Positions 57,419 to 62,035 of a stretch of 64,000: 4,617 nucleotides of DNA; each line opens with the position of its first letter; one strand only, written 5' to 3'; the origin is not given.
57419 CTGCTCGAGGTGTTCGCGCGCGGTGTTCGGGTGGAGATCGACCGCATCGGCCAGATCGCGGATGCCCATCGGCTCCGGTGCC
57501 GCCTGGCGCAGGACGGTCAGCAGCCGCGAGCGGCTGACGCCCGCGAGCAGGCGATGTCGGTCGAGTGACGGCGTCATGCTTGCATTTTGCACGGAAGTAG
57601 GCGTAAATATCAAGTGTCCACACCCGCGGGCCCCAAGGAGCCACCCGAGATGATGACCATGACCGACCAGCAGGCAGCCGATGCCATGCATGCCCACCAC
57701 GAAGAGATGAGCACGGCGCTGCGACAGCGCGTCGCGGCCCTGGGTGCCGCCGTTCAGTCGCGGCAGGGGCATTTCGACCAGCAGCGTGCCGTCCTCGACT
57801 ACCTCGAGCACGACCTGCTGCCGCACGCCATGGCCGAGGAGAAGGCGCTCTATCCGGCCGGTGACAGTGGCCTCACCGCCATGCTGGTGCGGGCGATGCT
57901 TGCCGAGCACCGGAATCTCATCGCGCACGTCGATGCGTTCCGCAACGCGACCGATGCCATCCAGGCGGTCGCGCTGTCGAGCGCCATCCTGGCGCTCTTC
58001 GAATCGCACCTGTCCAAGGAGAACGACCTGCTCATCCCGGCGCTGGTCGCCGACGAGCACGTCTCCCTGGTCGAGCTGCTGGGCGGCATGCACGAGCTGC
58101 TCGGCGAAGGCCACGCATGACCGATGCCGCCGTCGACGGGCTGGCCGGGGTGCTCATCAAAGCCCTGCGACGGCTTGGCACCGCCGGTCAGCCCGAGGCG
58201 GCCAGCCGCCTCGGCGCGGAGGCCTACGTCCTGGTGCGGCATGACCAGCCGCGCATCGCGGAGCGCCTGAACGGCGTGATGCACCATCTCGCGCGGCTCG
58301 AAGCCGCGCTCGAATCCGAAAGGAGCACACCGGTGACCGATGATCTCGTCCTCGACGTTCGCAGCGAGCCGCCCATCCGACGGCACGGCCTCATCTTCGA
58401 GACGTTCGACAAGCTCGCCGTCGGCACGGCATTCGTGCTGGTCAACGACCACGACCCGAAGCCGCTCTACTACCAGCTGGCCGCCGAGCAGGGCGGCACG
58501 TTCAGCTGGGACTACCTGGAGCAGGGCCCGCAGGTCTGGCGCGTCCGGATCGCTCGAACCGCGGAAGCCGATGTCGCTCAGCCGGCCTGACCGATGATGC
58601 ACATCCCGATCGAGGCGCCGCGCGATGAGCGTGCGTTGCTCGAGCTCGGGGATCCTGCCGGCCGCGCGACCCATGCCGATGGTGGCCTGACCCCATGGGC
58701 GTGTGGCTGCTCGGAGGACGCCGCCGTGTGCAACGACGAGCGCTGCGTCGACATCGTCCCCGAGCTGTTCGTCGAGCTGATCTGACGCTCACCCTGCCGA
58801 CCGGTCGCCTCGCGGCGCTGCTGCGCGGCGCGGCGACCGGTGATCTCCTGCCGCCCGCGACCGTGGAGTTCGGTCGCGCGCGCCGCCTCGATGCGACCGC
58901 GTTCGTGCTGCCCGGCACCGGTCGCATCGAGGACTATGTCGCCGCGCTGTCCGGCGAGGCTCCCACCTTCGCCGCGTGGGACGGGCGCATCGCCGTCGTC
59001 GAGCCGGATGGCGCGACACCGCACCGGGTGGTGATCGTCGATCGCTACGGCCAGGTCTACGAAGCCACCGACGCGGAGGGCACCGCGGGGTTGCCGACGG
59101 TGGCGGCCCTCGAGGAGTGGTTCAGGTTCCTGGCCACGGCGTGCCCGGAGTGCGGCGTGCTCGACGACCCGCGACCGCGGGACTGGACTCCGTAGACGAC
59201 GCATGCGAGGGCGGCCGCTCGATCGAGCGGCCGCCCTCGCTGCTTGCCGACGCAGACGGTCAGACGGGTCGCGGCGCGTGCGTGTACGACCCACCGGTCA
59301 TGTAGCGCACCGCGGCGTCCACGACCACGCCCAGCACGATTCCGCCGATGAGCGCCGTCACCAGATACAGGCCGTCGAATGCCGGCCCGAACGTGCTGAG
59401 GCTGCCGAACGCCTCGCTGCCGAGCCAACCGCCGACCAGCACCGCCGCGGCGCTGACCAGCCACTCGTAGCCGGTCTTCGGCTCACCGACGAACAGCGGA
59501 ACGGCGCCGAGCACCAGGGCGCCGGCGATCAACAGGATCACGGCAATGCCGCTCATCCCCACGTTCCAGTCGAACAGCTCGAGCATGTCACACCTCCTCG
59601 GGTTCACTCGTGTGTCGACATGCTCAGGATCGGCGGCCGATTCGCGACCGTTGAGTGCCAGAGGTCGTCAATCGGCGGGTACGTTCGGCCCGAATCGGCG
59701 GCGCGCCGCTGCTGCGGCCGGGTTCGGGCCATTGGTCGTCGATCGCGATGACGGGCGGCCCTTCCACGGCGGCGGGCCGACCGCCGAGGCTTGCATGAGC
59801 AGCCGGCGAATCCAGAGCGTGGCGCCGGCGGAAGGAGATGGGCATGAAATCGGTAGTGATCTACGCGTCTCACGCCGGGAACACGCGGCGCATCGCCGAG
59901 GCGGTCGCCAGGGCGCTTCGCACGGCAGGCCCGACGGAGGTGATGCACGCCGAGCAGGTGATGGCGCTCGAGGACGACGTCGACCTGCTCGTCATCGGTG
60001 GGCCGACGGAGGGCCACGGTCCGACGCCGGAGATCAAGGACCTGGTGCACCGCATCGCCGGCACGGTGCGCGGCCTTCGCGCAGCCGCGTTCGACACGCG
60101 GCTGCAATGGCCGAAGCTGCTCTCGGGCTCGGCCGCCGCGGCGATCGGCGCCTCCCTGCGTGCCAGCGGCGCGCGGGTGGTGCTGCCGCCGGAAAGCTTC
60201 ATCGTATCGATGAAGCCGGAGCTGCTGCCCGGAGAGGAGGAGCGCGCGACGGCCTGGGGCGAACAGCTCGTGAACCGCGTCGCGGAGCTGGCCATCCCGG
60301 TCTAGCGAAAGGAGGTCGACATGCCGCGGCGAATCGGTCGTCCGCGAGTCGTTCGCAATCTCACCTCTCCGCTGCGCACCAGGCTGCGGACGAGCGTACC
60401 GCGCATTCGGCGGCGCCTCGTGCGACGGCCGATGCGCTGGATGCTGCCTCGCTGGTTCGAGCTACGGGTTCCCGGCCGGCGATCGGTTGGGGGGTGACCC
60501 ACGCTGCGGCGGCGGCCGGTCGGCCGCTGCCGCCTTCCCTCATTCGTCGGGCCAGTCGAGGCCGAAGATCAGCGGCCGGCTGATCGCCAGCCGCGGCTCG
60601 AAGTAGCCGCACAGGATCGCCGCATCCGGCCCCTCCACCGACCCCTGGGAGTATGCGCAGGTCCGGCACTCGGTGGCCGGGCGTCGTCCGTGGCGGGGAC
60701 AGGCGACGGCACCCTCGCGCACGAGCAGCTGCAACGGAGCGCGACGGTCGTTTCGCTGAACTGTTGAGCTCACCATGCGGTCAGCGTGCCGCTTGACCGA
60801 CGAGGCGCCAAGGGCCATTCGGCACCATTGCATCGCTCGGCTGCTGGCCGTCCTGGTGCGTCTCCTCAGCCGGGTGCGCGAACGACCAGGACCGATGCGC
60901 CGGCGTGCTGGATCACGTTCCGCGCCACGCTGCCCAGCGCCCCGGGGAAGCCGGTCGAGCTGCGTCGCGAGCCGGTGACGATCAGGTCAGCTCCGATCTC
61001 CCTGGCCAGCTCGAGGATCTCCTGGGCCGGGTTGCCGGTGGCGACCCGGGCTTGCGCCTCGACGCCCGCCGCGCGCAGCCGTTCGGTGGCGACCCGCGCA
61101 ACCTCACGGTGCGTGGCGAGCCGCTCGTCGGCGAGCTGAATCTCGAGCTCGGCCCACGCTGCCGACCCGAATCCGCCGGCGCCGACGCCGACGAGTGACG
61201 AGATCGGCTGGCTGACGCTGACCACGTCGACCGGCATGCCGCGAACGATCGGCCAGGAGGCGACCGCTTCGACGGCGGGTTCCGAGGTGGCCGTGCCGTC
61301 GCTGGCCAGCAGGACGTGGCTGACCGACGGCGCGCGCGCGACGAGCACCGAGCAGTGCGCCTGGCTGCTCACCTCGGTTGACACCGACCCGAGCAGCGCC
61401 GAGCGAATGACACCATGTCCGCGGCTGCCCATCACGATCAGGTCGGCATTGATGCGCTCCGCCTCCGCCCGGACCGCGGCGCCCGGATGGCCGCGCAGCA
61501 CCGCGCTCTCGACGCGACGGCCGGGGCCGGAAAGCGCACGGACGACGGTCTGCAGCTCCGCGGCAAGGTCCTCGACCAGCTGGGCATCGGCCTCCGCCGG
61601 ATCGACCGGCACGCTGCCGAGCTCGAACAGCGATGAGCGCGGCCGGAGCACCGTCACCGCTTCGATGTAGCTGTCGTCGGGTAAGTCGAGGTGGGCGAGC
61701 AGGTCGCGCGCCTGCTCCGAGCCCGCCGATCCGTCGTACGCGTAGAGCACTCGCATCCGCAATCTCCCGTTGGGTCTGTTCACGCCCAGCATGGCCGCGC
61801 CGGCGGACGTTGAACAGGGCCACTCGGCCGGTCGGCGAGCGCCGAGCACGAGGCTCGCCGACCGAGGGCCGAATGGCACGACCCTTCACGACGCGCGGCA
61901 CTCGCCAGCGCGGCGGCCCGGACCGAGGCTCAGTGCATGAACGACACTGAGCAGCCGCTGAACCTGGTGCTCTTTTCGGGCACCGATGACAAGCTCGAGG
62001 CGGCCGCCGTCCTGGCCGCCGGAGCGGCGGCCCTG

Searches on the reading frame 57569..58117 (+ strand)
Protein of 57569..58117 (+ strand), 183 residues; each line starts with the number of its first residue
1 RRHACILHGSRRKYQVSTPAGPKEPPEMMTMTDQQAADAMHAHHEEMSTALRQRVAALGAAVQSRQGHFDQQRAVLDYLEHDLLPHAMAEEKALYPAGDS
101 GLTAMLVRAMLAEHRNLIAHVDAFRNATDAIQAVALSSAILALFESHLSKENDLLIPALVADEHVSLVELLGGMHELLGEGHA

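Call 60: search_protein_families(library=pfam, proteins=[window:57569-58117:+], max_evalue=0.001)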
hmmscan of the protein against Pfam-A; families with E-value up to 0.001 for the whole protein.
window:57569-58117:+ (183 aa): 1 family
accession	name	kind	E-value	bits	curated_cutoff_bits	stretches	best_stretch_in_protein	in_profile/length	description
PF01814.28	Hemerythrin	-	7e-13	49.6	25.3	1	37-159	3-127/127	Hemerythrin HHE cation binding domain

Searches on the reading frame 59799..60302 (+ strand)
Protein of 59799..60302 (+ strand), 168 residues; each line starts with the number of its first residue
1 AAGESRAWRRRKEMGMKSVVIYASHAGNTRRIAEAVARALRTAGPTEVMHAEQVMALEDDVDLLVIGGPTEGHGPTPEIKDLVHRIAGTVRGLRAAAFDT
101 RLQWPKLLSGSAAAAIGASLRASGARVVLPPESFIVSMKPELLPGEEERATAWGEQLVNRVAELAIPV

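Call 60: search_protein_families(library=pfam, proteins=[window:59799-60302:+], max_evalue=0.001)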
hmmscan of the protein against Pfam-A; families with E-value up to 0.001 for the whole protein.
window:59799-60302:+ (168 aa): 3 families
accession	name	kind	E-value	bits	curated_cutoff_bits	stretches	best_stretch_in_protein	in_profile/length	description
PF12724.12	Flavodoxin_5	-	1.1e-07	32.7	27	1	19-100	1-83/145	Flavodoxin domain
PF00258.30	Flavodoxin_1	-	5.5e-07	30.3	25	1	20-78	1-64/143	Flavodoxin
PF12641.12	Flavodoxin_3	-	9.3e-06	26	27.5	1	20-88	2-68/160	Flavodoxin domain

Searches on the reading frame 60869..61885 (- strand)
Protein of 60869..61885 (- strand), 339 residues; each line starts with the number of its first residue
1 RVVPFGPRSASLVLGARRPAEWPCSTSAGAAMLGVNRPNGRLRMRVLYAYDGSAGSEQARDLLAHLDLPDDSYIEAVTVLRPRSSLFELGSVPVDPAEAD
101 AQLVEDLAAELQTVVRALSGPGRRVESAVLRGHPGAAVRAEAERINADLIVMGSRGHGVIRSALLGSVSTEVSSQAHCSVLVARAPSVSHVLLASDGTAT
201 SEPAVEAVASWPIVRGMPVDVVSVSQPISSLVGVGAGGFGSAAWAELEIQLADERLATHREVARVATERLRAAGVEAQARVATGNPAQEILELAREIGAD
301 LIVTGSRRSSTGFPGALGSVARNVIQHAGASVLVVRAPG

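Call 60: search_protein_families(library=pfam, proteins=[window:60869-61885:-], max_evalue=0.001)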
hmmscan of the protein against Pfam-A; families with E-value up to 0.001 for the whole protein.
window:60869-61885:- (339 aa): 1 family
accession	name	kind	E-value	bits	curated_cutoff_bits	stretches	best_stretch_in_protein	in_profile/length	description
PF00582.32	Usp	-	1.3e-44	152.6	24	2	44-184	3-141/141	Universal stress protein family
